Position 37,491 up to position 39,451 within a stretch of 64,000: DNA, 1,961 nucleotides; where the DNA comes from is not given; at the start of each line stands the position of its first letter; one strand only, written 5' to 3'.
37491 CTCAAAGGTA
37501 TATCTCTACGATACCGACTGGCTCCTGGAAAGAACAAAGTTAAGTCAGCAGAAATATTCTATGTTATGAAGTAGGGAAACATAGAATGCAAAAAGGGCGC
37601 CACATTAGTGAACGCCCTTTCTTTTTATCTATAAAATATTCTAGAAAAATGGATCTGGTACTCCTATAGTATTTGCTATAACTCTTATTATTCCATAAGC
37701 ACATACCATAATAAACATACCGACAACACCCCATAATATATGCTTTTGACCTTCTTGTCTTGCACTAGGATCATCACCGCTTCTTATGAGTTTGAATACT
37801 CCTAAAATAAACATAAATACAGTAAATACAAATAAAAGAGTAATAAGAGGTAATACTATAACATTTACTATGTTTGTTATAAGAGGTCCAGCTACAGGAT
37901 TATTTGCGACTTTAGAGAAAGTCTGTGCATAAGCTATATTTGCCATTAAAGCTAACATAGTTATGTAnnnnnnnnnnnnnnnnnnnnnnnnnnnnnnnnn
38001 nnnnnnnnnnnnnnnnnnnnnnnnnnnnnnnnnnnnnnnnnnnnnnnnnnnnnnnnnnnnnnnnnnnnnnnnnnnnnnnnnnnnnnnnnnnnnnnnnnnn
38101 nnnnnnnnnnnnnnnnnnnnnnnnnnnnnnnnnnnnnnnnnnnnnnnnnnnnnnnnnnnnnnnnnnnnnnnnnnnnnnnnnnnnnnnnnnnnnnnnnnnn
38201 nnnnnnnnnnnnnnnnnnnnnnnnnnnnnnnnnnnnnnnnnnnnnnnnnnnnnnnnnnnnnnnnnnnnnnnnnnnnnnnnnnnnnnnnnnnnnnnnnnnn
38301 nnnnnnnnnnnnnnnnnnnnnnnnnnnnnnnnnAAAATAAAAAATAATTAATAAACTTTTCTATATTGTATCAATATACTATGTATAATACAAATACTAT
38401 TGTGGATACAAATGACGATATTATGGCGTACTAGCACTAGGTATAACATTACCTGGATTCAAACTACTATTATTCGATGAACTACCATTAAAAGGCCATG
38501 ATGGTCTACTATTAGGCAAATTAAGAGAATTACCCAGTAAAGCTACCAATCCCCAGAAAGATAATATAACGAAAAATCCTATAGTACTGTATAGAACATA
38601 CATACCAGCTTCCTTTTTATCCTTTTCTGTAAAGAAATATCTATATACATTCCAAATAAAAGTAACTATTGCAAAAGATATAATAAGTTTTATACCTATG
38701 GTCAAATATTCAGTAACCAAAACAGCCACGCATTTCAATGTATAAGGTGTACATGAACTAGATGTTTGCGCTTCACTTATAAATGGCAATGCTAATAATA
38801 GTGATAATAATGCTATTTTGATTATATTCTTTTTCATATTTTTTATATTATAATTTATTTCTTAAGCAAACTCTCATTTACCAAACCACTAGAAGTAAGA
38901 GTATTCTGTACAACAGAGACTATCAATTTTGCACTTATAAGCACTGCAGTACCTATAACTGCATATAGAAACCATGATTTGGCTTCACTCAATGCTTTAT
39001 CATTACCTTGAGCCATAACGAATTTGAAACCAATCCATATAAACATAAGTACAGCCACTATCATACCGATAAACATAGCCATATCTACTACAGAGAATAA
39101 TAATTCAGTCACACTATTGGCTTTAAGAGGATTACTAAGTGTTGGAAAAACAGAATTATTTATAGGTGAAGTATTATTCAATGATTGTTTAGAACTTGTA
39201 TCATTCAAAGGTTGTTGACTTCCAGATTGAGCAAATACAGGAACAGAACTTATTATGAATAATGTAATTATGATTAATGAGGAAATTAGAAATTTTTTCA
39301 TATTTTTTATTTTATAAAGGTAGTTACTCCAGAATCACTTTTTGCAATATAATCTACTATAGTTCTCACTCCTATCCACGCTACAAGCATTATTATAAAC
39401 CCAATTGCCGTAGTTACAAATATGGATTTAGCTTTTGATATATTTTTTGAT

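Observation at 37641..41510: Operon of a SAM methyltransferase, an SBP-like ectodomain fused to a two-helix module, and four small secreted paralogs of that module with VirB2/TrbC pilin-like architecture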

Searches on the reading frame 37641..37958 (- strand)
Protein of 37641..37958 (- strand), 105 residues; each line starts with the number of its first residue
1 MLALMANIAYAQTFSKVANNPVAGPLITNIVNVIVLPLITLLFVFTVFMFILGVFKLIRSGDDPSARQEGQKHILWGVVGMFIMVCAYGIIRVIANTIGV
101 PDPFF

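Call 3: search_protein_families(library=pfam, proteins=[window:37641-37958:-], max_evalue=1)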
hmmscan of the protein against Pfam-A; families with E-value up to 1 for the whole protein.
window:37641-37958:- (105 aa): 5 families
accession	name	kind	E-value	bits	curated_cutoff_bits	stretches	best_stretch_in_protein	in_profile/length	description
PF18895.5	T4SS_pilin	-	1.2e-07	32.2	26.6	1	27-94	5-71/71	Type IV secretion system pilin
PF19699.4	CLSTN_C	-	0.044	13.1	27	1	22-69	282-328/354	Calsyntenin C-terminal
PF04246.17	RseC_MucC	-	0.069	13.5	24.4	1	26-98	63-118/130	Positive regulator of sigma(E), RseC/MucC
PF17332.7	DUF5592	-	0.089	13.7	26.7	1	26-68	30-70/89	Family of unknown function (DUF5592)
PF04956.18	TrbC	-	0.09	13.4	27.9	1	2-92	21-96/98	TrbC/VIRB2 pilin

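Call 4: search_protein_families(library=ncbifam, proteins=[window:37641-37958:-], max_evalue=1)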
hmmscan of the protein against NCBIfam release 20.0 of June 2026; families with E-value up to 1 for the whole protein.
window:37641-37958:- (105 aa): 5 families
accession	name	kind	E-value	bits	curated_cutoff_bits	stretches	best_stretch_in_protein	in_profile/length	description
NF045849.1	ICE_MMCAP2_0565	equivalog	5.1e-09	35.7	40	1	27-98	9-80/80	Mbov_0395 family pilin-like conjugal transfer protein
TIGR02866.1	CoxB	equivalog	0.044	13.3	147.7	1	24-89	3-75/202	cytochrome c oxidase subunit II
NF033883.1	conj_TraQ_IncI1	equivalog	0.093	12.6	80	1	27-88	6-66/175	conjugal transfer protein TraQ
TIGR03943.1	TIGR03943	equivalog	0.12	11.7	88.8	1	38-90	13-70/221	TIGR03943 family putative permease subunit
TIGR01432.1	QOXA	equivalog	0.17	11.2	240.95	1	19-90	22-94/227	cytochrome aa3 quinol oxidase subunit II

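Call 91: search_protein_families(library=phrogs, proteins=[window:37641-37958:-], max_evalue=0.01)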
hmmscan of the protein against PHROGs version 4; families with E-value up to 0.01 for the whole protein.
window:37641-37958:- (105 aa): 0 families

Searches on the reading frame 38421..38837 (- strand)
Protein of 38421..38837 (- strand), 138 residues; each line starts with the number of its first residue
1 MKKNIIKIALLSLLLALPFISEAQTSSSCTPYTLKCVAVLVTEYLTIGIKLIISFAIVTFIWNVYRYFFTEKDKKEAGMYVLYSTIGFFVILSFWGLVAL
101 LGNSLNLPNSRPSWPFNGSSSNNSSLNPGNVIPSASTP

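Call 3: search_protein_families(library=pfam, proteins=[window:38421-38837:-], max_evalue=1)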
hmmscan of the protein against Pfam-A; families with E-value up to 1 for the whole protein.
window:38421-38837:- (138 aa): 5 families
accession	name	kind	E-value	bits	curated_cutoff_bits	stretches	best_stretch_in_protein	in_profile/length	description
PF18895.5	T4SS_pilin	-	1.2e-05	25.7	26.6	1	52-100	20-70/71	Type IV secretion system pilin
PF16995.10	tRNA-synt_2_TM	-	0.0009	19.5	26.8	1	28-117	93-174/215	Transmembrane region of lysyl-tRNA synthetase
PF10251.14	PEN-2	-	0.044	14.6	25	1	44-95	12-68/93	Presenilin enhancer-2 subunit of gamma secretase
PF04956.18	TrbC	-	0.086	13.5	27.9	1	3-86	10-87/98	TrbC/VIRB2 pilin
PF24226.1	DUF7442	-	0.43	10.9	23.8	0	36-60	10-34/79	Phage membrane protein Family of unknown function (DUF7442)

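Call 4: search_protein_families(library=ncbifam, proteins=[window:38421-38837:-], max_evalue=1)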
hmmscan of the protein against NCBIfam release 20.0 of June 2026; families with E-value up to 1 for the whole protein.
window:38421-38837:- (138 aa): 2 families
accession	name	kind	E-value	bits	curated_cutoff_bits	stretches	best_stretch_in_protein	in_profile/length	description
TIGR02908.1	CoxD_Bacillus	equivalog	0.36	10.8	117.85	0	47-94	55-104/110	cytochrome c oxidase subunit IVB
NF041554.1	SA1362_fam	subfamily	0.48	10.6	42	1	40-76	20-57/70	SA1362 family protein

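Call 91: search_protein_families(library=phrogs, proteins=[window:38421-38837:-], max_evalue=0.01)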
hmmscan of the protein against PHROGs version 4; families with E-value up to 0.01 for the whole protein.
window:38421-38837:- (138 aa): 0 families

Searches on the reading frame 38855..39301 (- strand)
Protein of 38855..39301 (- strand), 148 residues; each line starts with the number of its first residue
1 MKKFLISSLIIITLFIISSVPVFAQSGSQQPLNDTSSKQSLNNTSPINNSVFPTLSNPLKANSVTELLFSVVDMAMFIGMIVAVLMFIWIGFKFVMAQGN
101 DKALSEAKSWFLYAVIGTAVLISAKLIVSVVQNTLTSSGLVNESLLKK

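Call 3: search_protein_families(library=pfam, proteins=[window:38855-39301:-], max_evalue=1)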
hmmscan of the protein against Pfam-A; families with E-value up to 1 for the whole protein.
window:38855-39301:- (148 aa): 5 families
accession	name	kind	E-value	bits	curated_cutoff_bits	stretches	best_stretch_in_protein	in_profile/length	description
PF18895.5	T4SS_pilin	-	7.4e-12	45.6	26.6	1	61-131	2-71/71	Type IV secretion system pilin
PF04956.18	TrbC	-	2.9e-06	27.9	27.9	1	60-129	29-96/98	TrbC/VIRB2 pilin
PF19607.4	DUF6112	-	0.0037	17.5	25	1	65-124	14-73/88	Family of unknown function (DUF6112)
PF06196.17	DUF997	-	0.0039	17.5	26.3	1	80-129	11-63/77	Protein of unknown function (DUF997)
PF12725.13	DUF3810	-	0.46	10.3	28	1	50-123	4-73/311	Protein of unknown function (DUF3810)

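Call 4: search_protein_families(library=ncbifam, proteins=[window:38855-39301:-], max_evalue=1)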
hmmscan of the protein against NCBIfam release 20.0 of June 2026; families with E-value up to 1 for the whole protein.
window:38855-39301:- (148 aa): 7 families
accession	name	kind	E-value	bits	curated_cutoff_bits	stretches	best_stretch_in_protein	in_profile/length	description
NF045849.1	ICE_MMCAP2_0565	equivalog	0.0014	18.2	40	1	61-132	6-77/80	Mbov_0395 family pilin-like conjugal transfer protein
NF009951.1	PRK13415.1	equivalog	0.014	15.2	242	1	3-98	3-96/219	flagella biosynthesis regulatory protein FliZ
TIGR03745.1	conj_TIGR03745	hypoth_equivalog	0.016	15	52.5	1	52-129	18-93/105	TIGR03745 family integrating conjugative element membrane protein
NF038340.1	SAR2788_fam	subfamily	0.019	14.8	50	0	3-39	2-37/177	SAR2788 family putative toxin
NF008143.0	PRK10894.1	equivalog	0.047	12.9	234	1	5-45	8-49/184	lipopolysaccharide ABC transporter substrate-binding protein LptA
NF041742.1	WGxxGxxG_fam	subfamily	0.06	13.9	35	1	1-35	1-35/69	WGxxGxxG family protein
TIGR02866.1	CoxB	equivalog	0.58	9.7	147.7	1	63-136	8-81/202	cytochrome c oxidase subunit II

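Call 68: find_homologous_proteins(query=window:38858-39301:-, max_evalue=0.001)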
Query window:38858-39301:- (148 aa): 65 proteins with E <= 0.001 among 154 candidates.
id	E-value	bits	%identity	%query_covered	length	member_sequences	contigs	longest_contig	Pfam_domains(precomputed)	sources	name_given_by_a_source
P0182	1.1e-82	292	100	100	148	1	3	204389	PF18895.6,PF04956.19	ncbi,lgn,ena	-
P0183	1.5e-67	243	86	100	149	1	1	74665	PF18895.6,PF04956.19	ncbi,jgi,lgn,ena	jgi:Sec-independent protein secretion pathway component TatC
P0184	1.3e-61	224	78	100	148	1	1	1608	PF18895.6,PF04956.19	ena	-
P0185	2.0e-61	223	78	100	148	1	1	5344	PF18895.6,PF04956.19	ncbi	-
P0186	9.1e-45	170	61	100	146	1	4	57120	PF18895.6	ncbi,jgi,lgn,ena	-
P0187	9.9e-44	166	63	100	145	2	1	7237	PF18895.6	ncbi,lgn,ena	-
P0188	1.7e-42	162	64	100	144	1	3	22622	PF18895.6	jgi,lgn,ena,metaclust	metaclust:\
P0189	6.7e-42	160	63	100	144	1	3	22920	PF18895.6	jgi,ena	-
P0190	4.3e-38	148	64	78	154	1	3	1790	PF18895.6,PF04956.19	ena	-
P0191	3.7e-37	145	62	78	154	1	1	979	PF18895.6,PF04956.19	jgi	jgi:hypothetical protein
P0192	1.2e-36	143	58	88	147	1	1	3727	PF18895.6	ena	-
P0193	3.2e-36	142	57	85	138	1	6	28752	PF18895.6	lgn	-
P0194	3.9e-36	142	59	86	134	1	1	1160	PF18895.6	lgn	-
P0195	4.5e-36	142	63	70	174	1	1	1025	PF18895.6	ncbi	-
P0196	7.5e-36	141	52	99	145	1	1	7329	PF18895.6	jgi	-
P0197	1.9e-35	140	54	89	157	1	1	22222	PF18895.6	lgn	-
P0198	4.5e-35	138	61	78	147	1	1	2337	PF18895.6,PF04956.19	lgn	-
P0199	4.7e-35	138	51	100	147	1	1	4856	PF18895.6,PF04956.19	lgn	-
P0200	7.7e-35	138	53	99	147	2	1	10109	PF18895.6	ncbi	-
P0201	1.0e-34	137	52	98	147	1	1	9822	PF18895.6,PF04956.19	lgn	-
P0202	1.3e-34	137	51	100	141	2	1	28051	PF18895.6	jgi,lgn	jgi:hypothetical protein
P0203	1.6e-34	137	68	65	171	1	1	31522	PF18895.6,PF04956.19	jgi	jgi:hypothetical protein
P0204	1.8e-34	136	53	82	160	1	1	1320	PF18895.6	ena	-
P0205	3.3e-34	135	50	100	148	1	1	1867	PF18895.6,PF04956.19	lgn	-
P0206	3.9e-34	135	53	85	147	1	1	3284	PF18895.6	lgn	-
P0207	6.0e-34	135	56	84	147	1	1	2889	PF18895.6,PF04956.19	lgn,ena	-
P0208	6.0e-34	135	53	100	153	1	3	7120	PF18895.6,PF04956.19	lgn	-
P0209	1.2e-33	134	67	65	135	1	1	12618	PF18895.6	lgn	-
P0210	1.5e-33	133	55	96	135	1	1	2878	PF18895.6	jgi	-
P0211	3.4e-33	132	51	97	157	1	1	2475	PF18895.6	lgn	-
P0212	4.2e-33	132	55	84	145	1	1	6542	PF18895.6,PF04956.19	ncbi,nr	ncbi:MAG: pilin [bacterium]|nr:pilin [bacterium]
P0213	4.6e-33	132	53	96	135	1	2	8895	PF18895.6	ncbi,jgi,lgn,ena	jgi:hypothetical protein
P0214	4.7e-33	132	49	100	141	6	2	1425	PF18895.6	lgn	-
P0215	4.7e-33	132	68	64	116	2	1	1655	PF18895.6,PF04956.19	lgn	-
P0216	7.4e-33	131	55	78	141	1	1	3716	PF18895.6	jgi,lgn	-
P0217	1.7e-32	130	47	100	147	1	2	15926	PF18895.6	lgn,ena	-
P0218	2.0e-32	130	52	100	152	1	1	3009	PF18895.6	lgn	-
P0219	3.9e-32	129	56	78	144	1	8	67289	PF18895.6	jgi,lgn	jgi:hypothetical protein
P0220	4.2e-32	129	60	70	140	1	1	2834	PF18895.6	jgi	jgi:hypothetical protein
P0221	9.9e-32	127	49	94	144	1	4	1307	PF18895.6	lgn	-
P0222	1.3e-31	127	52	80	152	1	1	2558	PF18895.6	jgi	-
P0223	5.1e-31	125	62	64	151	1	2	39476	PF18895.6,PF04956.19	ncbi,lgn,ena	-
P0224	1.4e-30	124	49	93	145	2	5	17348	PF18895.6,PF04956.19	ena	-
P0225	2.8e-30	123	50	78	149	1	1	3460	PF18895.6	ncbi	-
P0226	3.5e-29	119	50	80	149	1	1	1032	PF18895.6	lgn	-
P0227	6.5e-29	118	47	84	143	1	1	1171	PF18895.6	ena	-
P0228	1.6e-28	117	51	78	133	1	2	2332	PF18895.6,PF04956.19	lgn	-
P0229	6.5e-28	115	65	59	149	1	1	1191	PF18895.6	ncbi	-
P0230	8.8e-28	115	47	84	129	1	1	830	PF18895.6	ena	-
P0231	2.0e-26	110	44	87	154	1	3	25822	PF18895.6,PF04956.19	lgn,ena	-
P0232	2.9e-26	110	47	84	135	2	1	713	PF18895.6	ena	-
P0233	3.6e-26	109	49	72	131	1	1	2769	PF18895.6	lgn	-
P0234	2.6e-25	107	45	98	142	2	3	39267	PF18895.6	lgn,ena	-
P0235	9.5e-25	105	43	98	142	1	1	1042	PF18895.6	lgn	-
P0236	1.4e-24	104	53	63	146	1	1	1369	PF18895.6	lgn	-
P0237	3.0e-24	103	53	63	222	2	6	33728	PF18895.6,PF04956.19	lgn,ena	-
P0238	6.0e-24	102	53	61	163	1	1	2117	PF18895.6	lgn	-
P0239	1.9e-23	101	45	84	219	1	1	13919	PF18895.6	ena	-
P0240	2.5e-23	100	39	99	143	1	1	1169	PF18895.6,PF04956.19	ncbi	-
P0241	7.9e-23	99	49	60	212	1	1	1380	PF18895.6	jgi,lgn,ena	-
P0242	1.7e-21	94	39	99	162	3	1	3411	PF18895.6,PF04956.19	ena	-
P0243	2.0e-21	94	43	84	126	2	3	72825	PF18895.6,PF04956.19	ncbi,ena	-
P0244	1.3e-14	72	46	56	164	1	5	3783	PF18895.6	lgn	-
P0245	2.8e-14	71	47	55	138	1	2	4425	PF18895.6,PF04956.19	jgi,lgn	jgi:type IV secretory pathway VirB2 component (pilin)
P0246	1.1e-8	53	38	57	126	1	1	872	PF18895.6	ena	-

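Call 77: predict_structure(alignment_id=A2)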
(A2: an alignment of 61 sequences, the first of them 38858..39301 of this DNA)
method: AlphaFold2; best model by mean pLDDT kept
length: 148 residues; sequences in the alignment: 61
mean_pLDDT: 73.7   pTM: 0.47
mean pLDDT of the five models: 73.7, 73.6, 71.9, 71.9, 71.0
residues with pLDDT >= 90: 53; 70-90: 38; 50-70: 26; < 50: 31
segments of 3 or more residues with pLDDT < 50: 24-50
pLDDT, mean of each block of 10 residues (from residue 1): 78 78 47 35 42 51 72 92 96 95 95 95 90 81 55
secondary structure, 60 per line:
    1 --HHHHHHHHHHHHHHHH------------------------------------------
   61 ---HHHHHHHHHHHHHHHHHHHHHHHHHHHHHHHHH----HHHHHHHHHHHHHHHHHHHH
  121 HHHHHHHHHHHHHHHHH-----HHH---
elements in order: H3-18 H64-96 H101-137

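Call 79: fold_search(model_id=the predicted structure, library=pdb)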
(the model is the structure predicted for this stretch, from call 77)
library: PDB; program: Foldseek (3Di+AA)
matches with E <= 10: 63; with E <= 0.001: 0
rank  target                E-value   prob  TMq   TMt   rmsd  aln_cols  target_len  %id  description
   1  8trh_G                1.9e+00  0.06  0.21  0.20  24.3       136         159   13  The IDRc bound human core Mediator complex (released 2024-10-09)
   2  7c7e                  2.2e+00  0.23  0.26  0.27  14.5        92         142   15  Crystal structure of C terminal domain of Escherichia coli DgoR (released 2021-01-20)
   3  7abk                  2.2e+00  0.15  0.29  0.24   5.5        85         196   15  Helical structure of PspA (released 2021-08-04)
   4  9hzm_0                2.7e+00  0.11  0.28  0.22   5.8        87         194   14  235 A SynPspA H1-5 rod after incubation with EPL (released 2025-08-13)
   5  9rxe_MODEL_1_A        2.9e+00  0.18  0.29  0.39   7.3        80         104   19  Solution structure of the HR1c domain of human PKN1 (released 2025-12-31)
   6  7enc_g                2.9e+00  0.07  0.21  0.19  17.8        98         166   11  TFIID-based PIC-Mediator holo-complex in fully-assembled state (hPIC-MED) (released 2021-05-26)
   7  9cwt_k                3.5e+00  0.20  0.28  0.46  12.3        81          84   12  Human kidney respiratory complex I (released 2025-08-06)
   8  9hzx_0                3.5e+00  0.11  0.27  0.22   6.0        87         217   15  280 A SynPspA rod after incubation with EPL (released 2025-08-13)
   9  1ijp_MODEL_1_A        4.0e+00  0.28  0.37  0.60   3.3        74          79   18  Solution Structure of Ala20Pro/Pro64Ala substituted subunit c of Escherichia coli ATP synthase (released 2002-03-27)
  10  8t4h_B                4.0e+00  0.08  0.24  0.07  10.5        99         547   17  Transporter associated with antigen processing (TAP) bound to the 8-mer peptide RRYQSTEL (released 2024-06-19)
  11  7zcm_B                4.8e+00  0.09  0.22  0.38   4.9        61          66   18  Dark state structure of Sensory Rhodopsin II in complex with HtrII solved by room temperature serial synchrotron cryst (released 2023-11-29)
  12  9oox_A                4.8e+00  0.07  0.22  0.29  18.2        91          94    5  Cryo-EM Structure of the Escherichia phage HK446 Rip1 in complex with the Enterobacteria phage T6 small terminase (released 2026-02-04)
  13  5n9j_E                4.8e+00  0.02  0.17  0.13  28.2       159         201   11  Core Mediator of transcriptional regulation (released 2017-05-17)
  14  3fpp_B                5.1e+00  0.35  0.47  0.27   3.3        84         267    8  Crystal structure of E.coli MacA (released 2009-04-28)
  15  5of9_B                5.1e+00  0.30  0.43  0.13   3.1        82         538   15  Crystal structure of human MORC2 (residues 1-603) (released 2018-02-14)
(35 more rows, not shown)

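Call 80: search_solved_structures(query=A2, max_evalue=10, show_alignments=2)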
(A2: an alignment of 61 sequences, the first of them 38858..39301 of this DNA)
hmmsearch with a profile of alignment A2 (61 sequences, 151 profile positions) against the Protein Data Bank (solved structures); distinct sequences matched with E-value up to 10: 1.
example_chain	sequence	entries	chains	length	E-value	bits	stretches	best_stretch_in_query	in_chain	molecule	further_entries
5u9n_A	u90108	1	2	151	1.1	12.3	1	29-71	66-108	Bromo domain containing protein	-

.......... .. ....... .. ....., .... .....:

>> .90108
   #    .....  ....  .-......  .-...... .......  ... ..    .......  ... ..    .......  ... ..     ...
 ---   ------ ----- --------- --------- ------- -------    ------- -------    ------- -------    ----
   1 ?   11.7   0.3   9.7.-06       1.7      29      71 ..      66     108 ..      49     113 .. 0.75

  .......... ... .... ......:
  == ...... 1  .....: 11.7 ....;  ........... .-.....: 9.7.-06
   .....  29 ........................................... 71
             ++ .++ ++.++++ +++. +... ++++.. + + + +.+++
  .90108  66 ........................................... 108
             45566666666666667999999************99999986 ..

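Call 91: search_protein_families(library=phrogs, proteins=[window:38855-39301:-], max_evalue=0.01)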
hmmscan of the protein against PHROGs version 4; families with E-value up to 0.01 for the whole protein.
window:38855-39301:- (148 aa): 0 families
